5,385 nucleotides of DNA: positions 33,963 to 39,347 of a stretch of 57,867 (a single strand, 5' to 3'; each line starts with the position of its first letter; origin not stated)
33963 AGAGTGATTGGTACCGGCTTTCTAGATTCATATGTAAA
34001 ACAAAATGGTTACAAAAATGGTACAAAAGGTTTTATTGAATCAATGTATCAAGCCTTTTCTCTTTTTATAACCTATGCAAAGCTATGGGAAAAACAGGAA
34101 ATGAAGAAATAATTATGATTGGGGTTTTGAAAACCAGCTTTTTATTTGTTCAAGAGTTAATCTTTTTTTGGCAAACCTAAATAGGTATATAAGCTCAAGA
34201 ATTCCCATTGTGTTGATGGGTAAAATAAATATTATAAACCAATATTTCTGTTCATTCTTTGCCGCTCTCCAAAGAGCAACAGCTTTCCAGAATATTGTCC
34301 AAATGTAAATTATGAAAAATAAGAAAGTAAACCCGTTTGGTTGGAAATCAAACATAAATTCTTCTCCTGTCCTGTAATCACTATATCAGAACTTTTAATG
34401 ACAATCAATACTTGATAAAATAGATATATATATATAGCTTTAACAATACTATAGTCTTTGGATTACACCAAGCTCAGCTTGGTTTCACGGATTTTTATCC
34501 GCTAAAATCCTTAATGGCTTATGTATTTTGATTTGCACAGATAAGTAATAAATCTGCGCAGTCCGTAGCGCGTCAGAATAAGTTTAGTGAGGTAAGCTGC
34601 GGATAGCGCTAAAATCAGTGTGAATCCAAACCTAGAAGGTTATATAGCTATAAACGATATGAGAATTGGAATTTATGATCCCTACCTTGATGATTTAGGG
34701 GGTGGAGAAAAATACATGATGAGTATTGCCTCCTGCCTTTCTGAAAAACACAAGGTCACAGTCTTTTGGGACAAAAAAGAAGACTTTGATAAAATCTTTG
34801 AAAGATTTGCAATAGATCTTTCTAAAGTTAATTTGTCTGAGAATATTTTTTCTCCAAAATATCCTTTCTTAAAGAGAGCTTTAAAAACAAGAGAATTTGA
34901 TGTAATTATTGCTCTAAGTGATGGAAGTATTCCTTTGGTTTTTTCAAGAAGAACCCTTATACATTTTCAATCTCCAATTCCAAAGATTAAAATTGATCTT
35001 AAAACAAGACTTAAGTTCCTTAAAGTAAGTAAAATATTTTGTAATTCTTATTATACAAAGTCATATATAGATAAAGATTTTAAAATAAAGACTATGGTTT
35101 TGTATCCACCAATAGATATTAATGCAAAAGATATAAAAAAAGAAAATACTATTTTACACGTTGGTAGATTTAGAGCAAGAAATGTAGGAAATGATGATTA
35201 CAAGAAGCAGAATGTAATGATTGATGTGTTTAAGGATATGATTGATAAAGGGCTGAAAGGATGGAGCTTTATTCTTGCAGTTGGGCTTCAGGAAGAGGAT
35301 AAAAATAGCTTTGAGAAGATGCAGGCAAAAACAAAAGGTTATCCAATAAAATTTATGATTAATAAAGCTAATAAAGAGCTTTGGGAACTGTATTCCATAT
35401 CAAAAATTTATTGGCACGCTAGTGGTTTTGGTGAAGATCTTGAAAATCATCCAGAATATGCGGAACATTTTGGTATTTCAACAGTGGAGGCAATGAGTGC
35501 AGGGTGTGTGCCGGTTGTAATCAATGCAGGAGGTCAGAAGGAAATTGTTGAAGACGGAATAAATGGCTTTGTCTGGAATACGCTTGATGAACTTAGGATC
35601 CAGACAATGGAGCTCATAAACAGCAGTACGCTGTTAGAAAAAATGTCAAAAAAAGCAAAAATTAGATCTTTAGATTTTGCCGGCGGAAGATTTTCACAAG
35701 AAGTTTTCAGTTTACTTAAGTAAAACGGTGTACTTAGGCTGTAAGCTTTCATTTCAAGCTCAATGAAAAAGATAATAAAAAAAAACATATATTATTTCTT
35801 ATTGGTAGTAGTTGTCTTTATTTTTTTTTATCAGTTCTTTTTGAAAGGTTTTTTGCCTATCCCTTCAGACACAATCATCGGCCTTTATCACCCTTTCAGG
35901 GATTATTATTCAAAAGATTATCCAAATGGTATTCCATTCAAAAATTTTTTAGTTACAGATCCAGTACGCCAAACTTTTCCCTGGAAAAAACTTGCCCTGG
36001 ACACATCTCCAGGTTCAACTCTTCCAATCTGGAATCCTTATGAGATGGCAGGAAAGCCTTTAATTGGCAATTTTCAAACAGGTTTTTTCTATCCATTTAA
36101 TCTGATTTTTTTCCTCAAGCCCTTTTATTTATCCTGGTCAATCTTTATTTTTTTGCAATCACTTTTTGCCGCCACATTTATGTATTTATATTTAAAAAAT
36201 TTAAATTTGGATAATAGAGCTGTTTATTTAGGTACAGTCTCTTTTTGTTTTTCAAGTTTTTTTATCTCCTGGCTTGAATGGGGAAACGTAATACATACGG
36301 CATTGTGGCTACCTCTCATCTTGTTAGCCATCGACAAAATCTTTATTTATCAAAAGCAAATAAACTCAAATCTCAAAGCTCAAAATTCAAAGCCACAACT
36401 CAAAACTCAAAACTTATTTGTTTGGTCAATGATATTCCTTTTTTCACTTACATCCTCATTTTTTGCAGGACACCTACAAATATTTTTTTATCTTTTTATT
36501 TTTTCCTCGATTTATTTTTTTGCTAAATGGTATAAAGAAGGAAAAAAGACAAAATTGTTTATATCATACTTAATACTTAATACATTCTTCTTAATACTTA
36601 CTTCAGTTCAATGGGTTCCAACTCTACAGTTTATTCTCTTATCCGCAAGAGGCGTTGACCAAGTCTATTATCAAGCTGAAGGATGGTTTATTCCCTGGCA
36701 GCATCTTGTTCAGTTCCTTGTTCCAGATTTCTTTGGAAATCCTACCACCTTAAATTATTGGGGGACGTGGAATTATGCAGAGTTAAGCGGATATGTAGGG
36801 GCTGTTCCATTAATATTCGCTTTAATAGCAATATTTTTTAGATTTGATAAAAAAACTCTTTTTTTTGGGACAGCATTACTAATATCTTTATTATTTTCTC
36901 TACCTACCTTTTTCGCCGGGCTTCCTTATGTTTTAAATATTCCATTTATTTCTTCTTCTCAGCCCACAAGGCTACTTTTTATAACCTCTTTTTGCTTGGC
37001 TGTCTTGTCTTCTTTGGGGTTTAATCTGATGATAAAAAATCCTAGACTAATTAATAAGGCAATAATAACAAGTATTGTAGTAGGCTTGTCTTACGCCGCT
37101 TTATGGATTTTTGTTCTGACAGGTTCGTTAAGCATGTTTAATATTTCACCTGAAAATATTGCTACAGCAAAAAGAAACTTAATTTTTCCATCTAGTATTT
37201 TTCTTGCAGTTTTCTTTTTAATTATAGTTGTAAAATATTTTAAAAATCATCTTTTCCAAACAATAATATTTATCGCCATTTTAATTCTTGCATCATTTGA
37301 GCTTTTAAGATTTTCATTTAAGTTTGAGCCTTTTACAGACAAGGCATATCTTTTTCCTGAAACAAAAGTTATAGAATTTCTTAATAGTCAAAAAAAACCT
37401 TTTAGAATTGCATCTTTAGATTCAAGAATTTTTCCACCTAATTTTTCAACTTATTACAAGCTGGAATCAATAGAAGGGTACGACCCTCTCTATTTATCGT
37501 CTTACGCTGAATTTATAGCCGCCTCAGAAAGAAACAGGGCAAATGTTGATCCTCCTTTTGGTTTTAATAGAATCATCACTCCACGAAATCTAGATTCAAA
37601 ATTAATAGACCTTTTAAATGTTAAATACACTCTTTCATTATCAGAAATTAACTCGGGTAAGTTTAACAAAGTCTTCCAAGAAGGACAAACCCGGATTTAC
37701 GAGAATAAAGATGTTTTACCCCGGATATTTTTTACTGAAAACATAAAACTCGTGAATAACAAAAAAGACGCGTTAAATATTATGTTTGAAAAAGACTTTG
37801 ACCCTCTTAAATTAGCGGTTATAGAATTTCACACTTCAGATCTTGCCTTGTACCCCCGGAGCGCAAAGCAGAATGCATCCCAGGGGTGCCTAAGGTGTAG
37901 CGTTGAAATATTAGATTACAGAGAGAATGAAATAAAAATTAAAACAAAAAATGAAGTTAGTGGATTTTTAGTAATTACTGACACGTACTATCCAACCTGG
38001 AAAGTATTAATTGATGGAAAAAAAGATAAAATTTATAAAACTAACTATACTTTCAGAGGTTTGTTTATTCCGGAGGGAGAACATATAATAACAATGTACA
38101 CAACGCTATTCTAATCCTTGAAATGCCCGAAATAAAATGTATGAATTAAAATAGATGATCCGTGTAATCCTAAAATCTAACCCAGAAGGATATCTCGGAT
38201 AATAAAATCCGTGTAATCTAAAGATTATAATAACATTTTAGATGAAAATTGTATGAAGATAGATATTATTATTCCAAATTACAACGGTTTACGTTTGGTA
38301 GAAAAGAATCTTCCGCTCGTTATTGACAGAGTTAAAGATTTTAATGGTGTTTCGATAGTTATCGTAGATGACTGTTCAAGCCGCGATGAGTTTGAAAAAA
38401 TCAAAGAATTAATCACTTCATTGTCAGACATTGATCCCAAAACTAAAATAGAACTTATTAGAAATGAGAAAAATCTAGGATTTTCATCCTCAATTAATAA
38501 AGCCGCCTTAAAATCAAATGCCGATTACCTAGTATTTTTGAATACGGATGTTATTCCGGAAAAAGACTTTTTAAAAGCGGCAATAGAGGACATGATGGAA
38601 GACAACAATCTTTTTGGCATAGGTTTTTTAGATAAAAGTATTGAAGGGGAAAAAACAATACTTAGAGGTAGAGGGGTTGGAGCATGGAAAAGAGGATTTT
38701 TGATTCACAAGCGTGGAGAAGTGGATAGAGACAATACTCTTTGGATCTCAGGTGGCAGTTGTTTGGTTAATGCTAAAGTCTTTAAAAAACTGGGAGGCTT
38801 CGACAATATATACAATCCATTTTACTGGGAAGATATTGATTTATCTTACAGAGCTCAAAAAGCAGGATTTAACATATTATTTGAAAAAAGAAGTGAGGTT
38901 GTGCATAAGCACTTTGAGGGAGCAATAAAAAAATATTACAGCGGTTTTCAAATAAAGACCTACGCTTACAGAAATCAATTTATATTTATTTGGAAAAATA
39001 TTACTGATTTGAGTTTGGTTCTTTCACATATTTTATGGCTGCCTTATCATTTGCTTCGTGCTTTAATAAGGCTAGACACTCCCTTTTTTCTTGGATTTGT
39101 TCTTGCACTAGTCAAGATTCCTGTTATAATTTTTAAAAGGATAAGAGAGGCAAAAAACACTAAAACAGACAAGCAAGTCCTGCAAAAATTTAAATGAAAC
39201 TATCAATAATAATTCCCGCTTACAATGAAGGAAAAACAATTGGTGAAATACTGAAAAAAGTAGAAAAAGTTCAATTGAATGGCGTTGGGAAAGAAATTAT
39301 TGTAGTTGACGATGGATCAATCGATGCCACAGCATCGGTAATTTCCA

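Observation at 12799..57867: Hyper-paralogous GT-C super-locus: about 19 membrane glycosyltransferase-like genes in 47 kb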

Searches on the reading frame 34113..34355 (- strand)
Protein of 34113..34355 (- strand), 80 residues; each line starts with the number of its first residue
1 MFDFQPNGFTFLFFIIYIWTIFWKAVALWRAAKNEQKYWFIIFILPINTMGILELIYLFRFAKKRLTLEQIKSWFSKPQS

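Call 72: search_protein_families(library=pfam, proteins=[window:34113-34355:-], max_evalue=1)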
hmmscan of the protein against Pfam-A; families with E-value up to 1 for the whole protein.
window:34113-34355:- (80 aa): 1 family
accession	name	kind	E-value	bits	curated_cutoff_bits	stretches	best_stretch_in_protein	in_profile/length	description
PF18893.5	DUF5652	-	1.4e-20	73.2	23.4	1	11-65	14-67/71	Family of unknown function (DUF5652)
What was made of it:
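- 34113..34355 (-): DUF5652 small membrane protein (80 aa, two hydrophobic stretches read from the sequence); possible accessory subunit. PF18893 1.4e-20 (call 72).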

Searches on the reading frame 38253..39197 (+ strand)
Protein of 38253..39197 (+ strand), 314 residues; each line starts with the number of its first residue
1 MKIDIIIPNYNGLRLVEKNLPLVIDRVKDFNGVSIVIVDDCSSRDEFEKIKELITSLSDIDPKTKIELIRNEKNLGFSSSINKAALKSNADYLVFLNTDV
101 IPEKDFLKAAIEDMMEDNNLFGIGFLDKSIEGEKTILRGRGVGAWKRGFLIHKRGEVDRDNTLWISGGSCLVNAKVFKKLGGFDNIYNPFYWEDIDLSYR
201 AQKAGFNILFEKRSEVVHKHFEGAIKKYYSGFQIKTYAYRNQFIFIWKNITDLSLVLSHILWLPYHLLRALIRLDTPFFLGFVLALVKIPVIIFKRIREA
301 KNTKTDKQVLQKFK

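Call 5: search_protein_families(library=pfam, proteins=[window:38253-39197:+], max_evalue=0.01)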
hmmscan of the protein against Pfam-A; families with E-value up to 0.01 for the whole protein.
window:38253-39197:+ (314 aa): 6 families
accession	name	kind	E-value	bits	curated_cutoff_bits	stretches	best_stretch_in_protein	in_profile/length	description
PF00535.33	Glycos_transf_2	-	1.2e-19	71.3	23.3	1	5-180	2-167/168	Glycosyl transferase family 2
PF13641.12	Glyco_tranf_2_3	-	1.1e-09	39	27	1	5-219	5-212/230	Glycosyltransferase like family 2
PF13712.12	Glyco_tranf_2_5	-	8.4e-06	26.1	27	1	47-125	12-90/210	Glycosyltransferase like family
PF10111.15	Glyco_tranf_2_2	-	3e-05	24.1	27.3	1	31-232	28-228/276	Glycosyltransferase like family 2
PF13632.12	Glyco_trans_2_3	-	3.3e-05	24.2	27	1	160-272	67-169/198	Glycosyl transferase family group 2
PF02709.20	Glyco_transf_7C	-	0.0041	17.2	23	1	166-209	20-63/78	N-terminal domain of galactosyltransferase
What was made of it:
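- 38253..39197 (+): GT2 (other type). Glycos_transf_2 1.2e-19 (call 5).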

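Call 46: search_protein_families(library=ncbifam, proteins=[window:38253-39197:+], max_evalue=0.000001)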
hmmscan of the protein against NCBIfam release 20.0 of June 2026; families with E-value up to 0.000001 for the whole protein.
window:38253-39197:+ (314 aa): 9 families
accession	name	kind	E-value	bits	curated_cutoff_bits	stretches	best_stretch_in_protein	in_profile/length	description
NF041875.1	EPS_EpsD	equivalog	1.3e-14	54.4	370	1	3-229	1-217/325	exopolysaccharide biosynthesis glycosyltransferase EpsD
TIGR03965.1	mycofact_glyco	equivalog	5.7e-14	51.8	280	1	3-114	76-179/467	mycofactocin biosynthesis glycosyltransferase MftF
TIGR03937.1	PgaC_IcaA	equivalog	9.3e-14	51.2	422.3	1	2-214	46-246/407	poly-beta-1,6-N-acetyl-D-glucosamine synthase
TIGR01556.1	rhamnosyltran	subfamily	2.9e-11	43.1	200.55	1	33-262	22-252/281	rhamnosyltransferase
TIGR04283.1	glyco_like_mftF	equivalog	3.3e-11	43.2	182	1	4-213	2-181/221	TIGR04283 family arsenosugar biosynthesis glycosyltransferase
NF047683.1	TeichurnBiosyTuaG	equivalog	1e-09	38.4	400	1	3-122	8-119/252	teichuronic acid biosynthesis protein TuaG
NF050819.1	PolSacchBiosHfsG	equivalog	1.9e-08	33.9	500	1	29-209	35-208/302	polysaccharide biosynthesis protein HfsG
NF053739.1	GlytfEpsEBac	equivalog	2.2e-07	30.1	450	1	2-271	2-249/265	glycosyltransferase EpsE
NF038299.1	EPS_HpsN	equivalog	2.9e-07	29.8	425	0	2-120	2-112/317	hormogonium polysaccharide biosynthesis glycosyltransferase HpsN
